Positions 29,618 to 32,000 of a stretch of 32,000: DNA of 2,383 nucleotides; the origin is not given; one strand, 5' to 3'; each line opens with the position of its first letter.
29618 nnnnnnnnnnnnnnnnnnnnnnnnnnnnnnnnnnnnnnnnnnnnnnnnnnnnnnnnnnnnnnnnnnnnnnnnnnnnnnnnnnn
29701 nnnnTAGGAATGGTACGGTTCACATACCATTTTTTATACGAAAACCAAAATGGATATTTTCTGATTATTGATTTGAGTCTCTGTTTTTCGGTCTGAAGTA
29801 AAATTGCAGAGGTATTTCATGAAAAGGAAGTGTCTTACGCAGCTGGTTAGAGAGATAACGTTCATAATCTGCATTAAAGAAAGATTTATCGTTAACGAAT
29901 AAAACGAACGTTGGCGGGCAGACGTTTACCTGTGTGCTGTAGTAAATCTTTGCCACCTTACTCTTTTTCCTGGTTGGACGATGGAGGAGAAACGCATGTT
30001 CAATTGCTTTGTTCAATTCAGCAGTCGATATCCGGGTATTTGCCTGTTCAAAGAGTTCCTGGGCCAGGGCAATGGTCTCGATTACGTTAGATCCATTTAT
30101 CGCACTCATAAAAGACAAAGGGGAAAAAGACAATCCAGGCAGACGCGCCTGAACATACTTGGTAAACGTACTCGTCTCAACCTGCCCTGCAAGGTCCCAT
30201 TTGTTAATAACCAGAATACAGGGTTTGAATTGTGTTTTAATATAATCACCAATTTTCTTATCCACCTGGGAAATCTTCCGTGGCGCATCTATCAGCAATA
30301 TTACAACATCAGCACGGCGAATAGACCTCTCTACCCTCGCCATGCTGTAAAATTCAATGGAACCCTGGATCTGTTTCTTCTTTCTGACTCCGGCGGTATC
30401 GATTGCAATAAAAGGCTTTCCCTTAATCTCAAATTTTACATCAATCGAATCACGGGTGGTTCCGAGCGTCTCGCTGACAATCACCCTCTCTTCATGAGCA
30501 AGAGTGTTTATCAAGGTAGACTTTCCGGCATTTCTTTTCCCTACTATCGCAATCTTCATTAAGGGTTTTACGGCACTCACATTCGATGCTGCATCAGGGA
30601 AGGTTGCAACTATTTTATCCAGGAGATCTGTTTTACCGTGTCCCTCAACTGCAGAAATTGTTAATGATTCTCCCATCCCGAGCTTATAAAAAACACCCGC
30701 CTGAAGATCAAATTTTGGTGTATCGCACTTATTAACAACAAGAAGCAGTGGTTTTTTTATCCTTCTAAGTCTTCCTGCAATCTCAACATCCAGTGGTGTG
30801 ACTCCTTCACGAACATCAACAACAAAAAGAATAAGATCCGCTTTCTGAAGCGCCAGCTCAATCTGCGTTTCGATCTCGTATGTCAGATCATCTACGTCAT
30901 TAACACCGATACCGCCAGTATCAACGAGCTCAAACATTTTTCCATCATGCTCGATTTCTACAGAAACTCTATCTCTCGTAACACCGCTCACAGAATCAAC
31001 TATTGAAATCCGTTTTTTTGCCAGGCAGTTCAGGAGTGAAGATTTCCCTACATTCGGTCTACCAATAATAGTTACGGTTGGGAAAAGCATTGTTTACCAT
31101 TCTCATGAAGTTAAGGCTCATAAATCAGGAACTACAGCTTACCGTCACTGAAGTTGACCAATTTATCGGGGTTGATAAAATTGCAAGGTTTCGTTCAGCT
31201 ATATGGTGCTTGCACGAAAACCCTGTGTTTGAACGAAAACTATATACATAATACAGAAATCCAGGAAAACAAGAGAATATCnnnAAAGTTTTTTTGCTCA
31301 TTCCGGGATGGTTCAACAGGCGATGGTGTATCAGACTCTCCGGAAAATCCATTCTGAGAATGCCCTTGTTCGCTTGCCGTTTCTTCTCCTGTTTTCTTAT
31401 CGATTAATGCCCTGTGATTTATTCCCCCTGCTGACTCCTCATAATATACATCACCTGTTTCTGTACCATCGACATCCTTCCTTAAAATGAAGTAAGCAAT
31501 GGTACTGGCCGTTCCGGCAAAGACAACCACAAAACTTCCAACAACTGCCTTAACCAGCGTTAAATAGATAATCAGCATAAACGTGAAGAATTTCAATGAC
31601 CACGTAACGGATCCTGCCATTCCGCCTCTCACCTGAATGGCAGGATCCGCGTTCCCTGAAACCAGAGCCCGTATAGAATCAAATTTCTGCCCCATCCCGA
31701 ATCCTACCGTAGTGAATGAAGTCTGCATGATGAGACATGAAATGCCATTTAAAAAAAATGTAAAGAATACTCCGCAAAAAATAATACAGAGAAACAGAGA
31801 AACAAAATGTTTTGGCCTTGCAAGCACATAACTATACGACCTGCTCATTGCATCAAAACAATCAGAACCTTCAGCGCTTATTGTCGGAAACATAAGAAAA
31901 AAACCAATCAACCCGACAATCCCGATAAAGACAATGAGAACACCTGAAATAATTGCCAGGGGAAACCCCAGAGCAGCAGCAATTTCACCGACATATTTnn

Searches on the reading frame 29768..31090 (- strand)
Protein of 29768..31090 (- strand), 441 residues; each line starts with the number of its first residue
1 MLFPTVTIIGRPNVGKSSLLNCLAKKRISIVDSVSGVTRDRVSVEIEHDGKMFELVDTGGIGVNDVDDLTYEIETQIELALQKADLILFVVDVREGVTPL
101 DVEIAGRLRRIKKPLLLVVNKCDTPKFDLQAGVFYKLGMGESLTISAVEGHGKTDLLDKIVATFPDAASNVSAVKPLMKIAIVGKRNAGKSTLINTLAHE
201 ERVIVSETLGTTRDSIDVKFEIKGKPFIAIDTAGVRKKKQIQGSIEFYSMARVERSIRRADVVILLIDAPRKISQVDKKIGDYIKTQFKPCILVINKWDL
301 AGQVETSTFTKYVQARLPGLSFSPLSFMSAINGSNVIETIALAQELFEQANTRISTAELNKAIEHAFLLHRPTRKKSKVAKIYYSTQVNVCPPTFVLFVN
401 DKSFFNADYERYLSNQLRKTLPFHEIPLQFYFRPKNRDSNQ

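Call 18: search_protein_families(library=pfam, proteins=[window:29768-31090:-], max_evalue=0.01)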
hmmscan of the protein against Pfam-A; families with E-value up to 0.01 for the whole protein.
window:29768-31090:- (441 aa): 29 families (the best 25 are shown)
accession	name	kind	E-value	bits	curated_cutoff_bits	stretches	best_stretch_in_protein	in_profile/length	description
PF01926.29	MMR_HSR1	-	1.5e-56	189.8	21.9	2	5-121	1-113/113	50S ribosome-binding GTPase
PF14714.11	KH_dom-like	-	3.6e-27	94.9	27.3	1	353-433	1-81/81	KH-domain-like of EngA bacterial GTPase enzymes, C-terminal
PF00009.33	GTP_EFTU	-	3.2e-21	76.2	26.5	2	176-342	2-181/188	Elongation factor Tu GTP binding domain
PF02421.24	FeoB_N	-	7.4e-20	71.5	27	2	5-125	2-118/156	Ferrous iron transport protein B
PF00350.29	Dynamin_N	-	1.1e-15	58.6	27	1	180-220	1-40/168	Dynamin family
PF04548.22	AIG1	-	1e-10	41.7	27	2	5-110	2-109/212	AIG1 family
PF00071.28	Ras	-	3.8e-09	36.8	21.6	2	179-340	1-156/162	Ras family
PF08477.19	Roc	-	4.2e-09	37.1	27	1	179-299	1-119/119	Ras of Complex, Roc, domain of DAPkinase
PF03193.22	RsgA_GTPase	-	1.1e-07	32.3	30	0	180-208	109-137/174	RsgA GTPase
PF00005.33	ABC_tran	-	1.3e-06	29.5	25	0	176-203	10-37/137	ABC transporter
PF00025.27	Arf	-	2.7e-06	27.4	22.3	1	172-234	9-67/174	ADP-ribosylation factor family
PF09439.16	SRPRB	-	4.9e-06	26.5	25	1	4-92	4-81/178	Signal recognition particle receptor beta subunit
PF03205.20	MobB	-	2.2e-05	24.8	26.6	0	143-175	2-34/133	Molybdopterin guanine dinucleotide synthesis protein B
PF16897.10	MMR_HSR1_Xtn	-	2.2e-05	24.8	35.2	0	59-160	2-100/106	C-terminal region of MMR_HSR1 domain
PF02492.25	cobW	-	2.3e-05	24.5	20.7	0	256-314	111-170/180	CobW/HypB/UreG, nucleotide-binding domain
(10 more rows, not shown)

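Call 20: find_homologous_proteins(query=window:29768-31090:-, max_evalue=1e-50)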
Query window:29768-31090:- (441 aa): 7997 proteins with E <= 1e-50 among 8000 candidates; the best 120 are listed.
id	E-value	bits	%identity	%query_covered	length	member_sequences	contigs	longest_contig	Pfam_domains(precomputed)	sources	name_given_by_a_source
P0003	6.7e-284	959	99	100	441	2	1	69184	PF01926.30,PF00025.28,PF09439.17,PF08477.20,PF00350.30,PF03193.23,PF16897.11,PF04548.23,PF00005.34,PF02421.25,PF00009.34,PF14714.12,PF00071.29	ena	-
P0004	4.7e-262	887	91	100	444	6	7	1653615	PF01926.30,PF00025.28,PF08477.20,PF00350.30,PF03193.23,PF16897.11,PF04548.23,PF00005.34,PF02421.25,PF00009.34,PF14714.12,PF00071.29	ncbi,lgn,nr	ncbi:MAG: ribosome biogenesis GTPase Der [Candidatus Scalindua sp. AMX11]|nr:MAG: ribosome biogenesi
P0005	7.6e-255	863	87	100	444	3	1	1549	PF01926.30,PF00025.28,PF09439.17,PF08477.20,PF00350.30,PF03193.23,PF04548.23,PF00005.34,PF02421.25,PF00009.34,PF14714.12,PF00071.29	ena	-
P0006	4.7e-247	838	90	95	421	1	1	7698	PF01926.30,PF00025.28,PF09439.17,PF08477.20,PF00350.30,PF03193.23,PF16897.11,PF04548.23,PF00005.34,PF02421.25,PF00009.34,PF14714.12,PF00071.29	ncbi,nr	ncbi:MAG: ribosome biogenesis GTPase Der, partial [Planctomycetes bacterium]|nr:ribosome biogenesis 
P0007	1.3e-228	777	79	100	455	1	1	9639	PF01926.30,PF00025.28,PF00005.34,PF08477.20,PF00350.30,PF02421.25,PF00009.34,PF03193.23,PF14714.12,PF04548.23,PF00071.29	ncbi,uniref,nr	ncbi:MAG: GTP-binding protein [Candidatus Scalindua rubra]|uniref:GTPase Der n=1 Tax=Candidatus Scal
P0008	6.7e-228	775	77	99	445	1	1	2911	PF01926.30,PF00025.28,PF00005.34,PF08477.20,PF00350.30,PF02421.25,PF00009.34,PF03193.23,PF14714.12,PF04548.23,PF00071.29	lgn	-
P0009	1.4e-227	774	77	99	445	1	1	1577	PF01926.30,PF00025.28,PF00005.34,PF08477.20,PF00350.30,PF02421.25,PF00009.34,PF03193.23,PF14714.12,PF04548.23,PF00071.29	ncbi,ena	-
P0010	2.6e-227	773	77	99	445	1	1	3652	PF01926.30,PF00025.28,PF08477.20,PF00350.30,PF03193.23,PF16897.11,PF04548.23,PF00005.34,PF02421.25,PF00009.34,PF14714.12,PF00071.29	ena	-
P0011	3.2e-227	772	77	99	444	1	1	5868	PF01926.30,PF00025.28,PF08477.20,PF00350.30,PF03193.23,PF16897.11,PF04548.23,PF00005.34,PF02421.25,PF00009.34,PF14714.12,PF00071.29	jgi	-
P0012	3.6e-227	772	77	99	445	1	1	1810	PF01926.30,PF00025.28,PF08477.20,PF00350.30,PF03193.23,PF16897.11,PF04548.23,PF00005.34,PF02421.25,PF00009.34,PF14714.12,PF00071.29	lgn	-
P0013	4.7e-227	772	76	99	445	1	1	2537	PF01926.30,PF00025.28,PF08477.20,PF00350.30,PF03193.23,PF16897.11,PF04548.23,PF00005.34,PF02421.25,PF00009.34,PF14714.12,PF00071.29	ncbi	-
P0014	1.2e-226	771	77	99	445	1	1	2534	PF01926.30,PF00025.28,PF08477.20,PF00350.30,PF03193.23,PF16897.11,PF04548.23,PF00005.34,PF02421.25,PF00009.34,PF14714.12,PF00071.29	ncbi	ncbi:MAG: ribosome biogenesis GTPase Der [Thermodesulfobacteriota bacterium]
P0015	2.1e-226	770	77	99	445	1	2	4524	PF01926.30,PF00025.28,PF08477.20,PF00350.30,PF03193.23,PF16897.11,PF04548.23,PF00005.34,PF02421.25,PF00009.34,PF14714.12,PF00071.29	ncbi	ncbi:MAG: ribosome biogenesis GTPase Der [Candidatus Scalindua sediminis]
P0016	2.2e-226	770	77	99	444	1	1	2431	PF01926.30,PF00025.28,PF08477.20,PF00350.30,PF03193.23,PF16897.11,PF04548.23,PF00005.34,PF02421.25,PF00009.34,PF14714.12,PF00071.29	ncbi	-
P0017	7.1e-226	768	78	99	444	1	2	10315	PF01926.30,PF00025.28,PF09439.17,PF08477.20,PF00350.30,PF03193.23,PF16897.11,PF04548.23,PF00005.34,PF02421.25,PF00009.34,PF14714.12,PF00071.29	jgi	jgi:GTPase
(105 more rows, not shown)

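Call 21: find_encoding_contigs(protein=P0003, flank=10000, max_places=5)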
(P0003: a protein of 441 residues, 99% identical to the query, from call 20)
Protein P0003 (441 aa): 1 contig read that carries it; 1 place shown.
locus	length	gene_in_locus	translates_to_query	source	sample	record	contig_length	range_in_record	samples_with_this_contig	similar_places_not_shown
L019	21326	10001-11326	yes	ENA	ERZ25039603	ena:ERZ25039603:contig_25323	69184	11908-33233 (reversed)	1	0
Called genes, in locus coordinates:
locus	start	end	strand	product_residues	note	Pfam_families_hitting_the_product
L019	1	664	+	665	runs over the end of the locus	PF00989:PAS (faint), PF08448:PAS_4, PF13188:PAS_8 (faint), PF13426:PAS_9 (weak), PF13426:PAS_9, PF00512:HisKA, PF02518:HATPase_c, PF00072:Response_reg, +1 more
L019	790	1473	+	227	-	PF02742:Fe_dep_repr_C, PF04023:FeoA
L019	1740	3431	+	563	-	-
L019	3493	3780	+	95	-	PF00166:Cpn10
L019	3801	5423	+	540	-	PF00118:Cpn60_TCP1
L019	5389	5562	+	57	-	-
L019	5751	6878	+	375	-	PF00226:DnaJ, PF01556:DnaJ_C, PF15777:Anti-TRAP (faint), PF00684:DnaJ_CXXCXGXG, PF27439:DnaJ_C_2 (weak)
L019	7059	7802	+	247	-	PF01025:GrpE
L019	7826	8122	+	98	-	PF09723:Zn_ribbon_8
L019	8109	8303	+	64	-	PF03884:YacG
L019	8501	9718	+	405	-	-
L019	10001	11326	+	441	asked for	PF00005:ABC_tran (faint), PF00009:GTP_EFTU (weak), PF01926:MMR_HSR1, PF02421:FeoB_N, PF00009:GTP_EFTU, PF01926:MMR_HSR1, PF02421:FeoB_N (weak), PF14714:KH_dom-like, +8 more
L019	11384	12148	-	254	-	PF01507:PAPS_reduct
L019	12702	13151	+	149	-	-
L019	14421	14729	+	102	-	PF01909:NTP_transf_2 (weak), PF18765:Polbeta (weak)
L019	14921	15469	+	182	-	-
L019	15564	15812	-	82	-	PF12441:CopG_antitoxin, PF15919:HicB_lk_antitox (weak)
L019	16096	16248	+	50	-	-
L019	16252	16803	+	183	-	PF01797:Y1_Tnp (weak)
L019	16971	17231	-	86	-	PF10387:DUF2442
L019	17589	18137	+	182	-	-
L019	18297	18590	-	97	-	-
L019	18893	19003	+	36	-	-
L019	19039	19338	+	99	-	-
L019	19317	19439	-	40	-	-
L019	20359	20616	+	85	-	-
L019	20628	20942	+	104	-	PF01381:HTH_3 (faint), PF13936:HTH_38 (faint)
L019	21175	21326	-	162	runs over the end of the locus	PF01850:PIN (weak)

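Call 22: find_encoding_contigs(protein=P0004, flank=10000, max_places=8)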
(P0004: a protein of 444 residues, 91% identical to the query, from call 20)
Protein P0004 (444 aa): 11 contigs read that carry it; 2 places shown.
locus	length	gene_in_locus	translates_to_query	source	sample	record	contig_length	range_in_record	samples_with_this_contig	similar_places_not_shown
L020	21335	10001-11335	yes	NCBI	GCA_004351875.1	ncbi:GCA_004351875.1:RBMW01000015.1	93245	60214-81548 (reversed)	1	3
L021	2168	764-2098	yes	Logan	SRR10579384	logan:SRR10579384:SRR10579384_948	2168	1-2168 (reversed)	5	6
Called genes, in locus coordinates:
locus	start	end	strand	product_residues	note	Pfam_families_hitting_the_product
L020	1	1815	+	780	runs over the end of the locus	PF00989:PAS, PF08448:PAS_4, PF13426:PAS_9, PF08448:PAS_4, PF13426:PAS_9, PF00512:HisKA, PF02518:HATPase_c, PF00072:Response_reg, +3 more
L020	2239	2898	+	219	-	PF02742:Fe_dep_repr_C, PF04023:FeoA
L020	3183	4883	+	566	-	-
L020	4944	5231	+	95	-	PF00166:Cpn10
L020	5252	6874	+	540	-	PF00118:Cpn60_TCP1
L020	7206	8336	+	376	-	PF00226:DnaJ, PF01556:DnaJ_C, PF00684:DnaJ_CXXCXGXG, PF15777:Anti-TRAP (faint), PF27439:DnaJ_C_2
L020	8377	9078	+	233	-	PF01025:GrpE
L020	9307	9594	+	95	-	PF09723:Zn_ribbon_8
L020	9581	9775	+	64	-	PF03884:YacG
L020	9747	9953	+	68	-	-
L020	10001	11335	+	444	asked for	PF00005:ABC_tran (faint), PF00009:GTP_EFTU (weak), PF01926:MMR_HSR1, PF02421:FeoB_N, PF00009:GTP_EFTU, PF01926:MMR_HSR1, PF02421:FeoB_N (weak), PF14714:KH_dom-like, +7 more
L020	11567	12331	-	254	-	PF01507:PAPS_reduct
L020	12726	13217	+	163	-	-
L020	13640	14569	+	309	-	-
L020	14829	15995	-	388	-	PF05990:DUF900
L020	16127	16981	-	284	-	PF00698:Acyl_transf_1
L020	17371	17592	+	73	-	-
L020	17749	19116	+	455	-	PF01026:TatD_DNase, PF04055:Radical_SAM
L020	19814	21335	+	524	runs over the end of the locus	PF01391:Collagen, PF13884:Peptidase_S74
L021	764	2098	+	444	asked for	PF00005:ABC_tran (faint), PF00009:GTP_EFTU (weak), PF01926:MMR_HSR1, PF02421:FeoB_N, PF00009:GTP_EFTU, PF01926:MMR_HSR1, PF02421:FeoB_N (weak), PF14714:KH_dom-like, +7 more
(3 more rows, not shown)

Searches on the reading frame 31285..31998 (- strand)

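Call 18: search_protein_families(library=pfam, proteins=[window:31285-31998:-], max_evalue=0.01)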
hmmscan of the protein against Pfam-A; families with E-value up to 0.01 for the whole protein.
window:31285-31998:- (238 aa): 1 family
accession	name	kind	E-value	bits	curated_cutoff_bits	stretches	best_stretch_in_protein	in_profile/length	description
PF01127.27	Sdh_cyt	-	0.0017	18.9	25.8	1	14-94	25-96/122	Succinate dehydrogenase/Fumarate reductase transmembrane subunit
